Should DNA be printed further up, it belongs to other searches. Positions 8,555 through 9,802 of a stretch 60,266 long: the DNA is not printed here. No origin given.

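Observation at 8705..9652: Core-only (orphan) Rhs protein ending in an unrecognised Cys-rich HExxH domain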

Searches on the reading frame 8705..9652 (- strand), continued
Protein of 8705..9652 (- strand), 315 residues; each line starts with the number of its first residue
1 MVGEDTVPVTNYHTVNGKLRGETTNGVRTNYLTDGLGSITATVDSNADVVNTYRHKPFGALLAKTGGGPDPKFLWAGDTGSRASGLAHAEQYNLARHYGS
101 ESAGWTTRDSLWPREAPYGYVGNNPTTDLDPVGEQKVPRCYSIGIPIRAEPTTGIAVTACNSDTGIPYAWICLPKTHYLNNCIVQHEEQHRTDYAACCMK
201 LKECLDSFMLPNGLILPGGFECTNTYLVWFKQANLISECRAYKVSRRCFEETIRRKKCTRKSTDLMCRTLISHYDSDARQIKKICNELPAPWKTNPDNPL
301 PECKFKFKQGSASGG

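Call 95: search_dna_similar(query=window:8708-9634:-, collection=plasmids, mode=protein, max_evalue=0.001, max_rows=10)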
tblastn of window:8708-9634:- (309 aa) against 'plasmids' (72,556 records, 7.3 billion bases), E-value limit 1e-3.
Records with a match: 9; places in all: 9; records where one place covers at least 80% of the query: 0.
Best place of each record, by identity: <60% 9.
By first word of the organism name: Paenibacillus 3; Tolypothrix 2; Streptomyces 1; Calothrix 1; Methylomonas 1; Nostoc 1.
By predicted mobility (MOB-suite, as given by PLSDB): non-mobilizable 5; mobilizable 4.
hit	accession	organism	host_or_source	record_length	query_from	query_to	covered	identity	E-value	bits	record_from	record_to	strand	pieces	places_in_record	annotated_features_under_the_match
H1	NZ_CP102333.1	Streptomyces changanensis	pure culture,Meridian Valley soil ...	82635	11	127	38%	34.2%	7e-4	49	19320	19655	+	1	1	RHS repeat-associated core domain-containing protein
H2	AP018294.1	Calothrix sp. NIES-4105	-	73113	13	127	37%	33.9%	5e-6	56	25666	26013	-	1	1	YD repeat protein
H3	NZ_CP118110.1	Paenibacillus urinalis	Homo sapiens,blood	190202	6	128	40%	29.1%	8e-4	49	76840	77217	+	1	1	polymorphic toxin-type HINT domain-containing protein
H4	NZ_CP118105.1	Paenibacillus urinalis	Homo sapiens,blood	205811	6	128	40%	29.1%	8e-4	49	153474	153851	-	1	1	polymorphic toxin-type HINT domain-containing protein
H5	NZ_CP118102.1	Paenibacillus urinalis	Homo sapiens,blood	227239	6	128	40%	29.1%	8e-4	49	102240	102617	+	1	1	polymorphic toxin-type HINT domain-containing protein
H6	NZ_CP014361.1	Methylomonas sp. DH-1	cell culture,waste sludge of a brewery ...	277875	25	127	33%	33.3%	3e-4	50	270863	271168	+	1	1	RHS repeat-associated core domain-containing protein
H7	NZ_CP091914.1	Nostoc sp. UHCC 0870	cell culture,Brackish water, ...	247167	29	127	32%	34.3%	4e-4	50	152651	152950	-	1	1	colicin E3/pyocin S6 family cytotoxin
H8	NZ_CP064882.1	Tolypothrix sp. PCC 7601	Fresh water sample,Fresh water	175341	25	127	33%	32.1%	5e-4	49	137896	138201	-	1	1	DUF4114 domain-containing protein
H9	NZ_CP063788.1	Tolypothrix sp. PCC 7712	Soil sample,soil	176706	25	127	33%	32.1%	5e-4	49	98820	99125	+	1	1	DUF4114 domain-containing protein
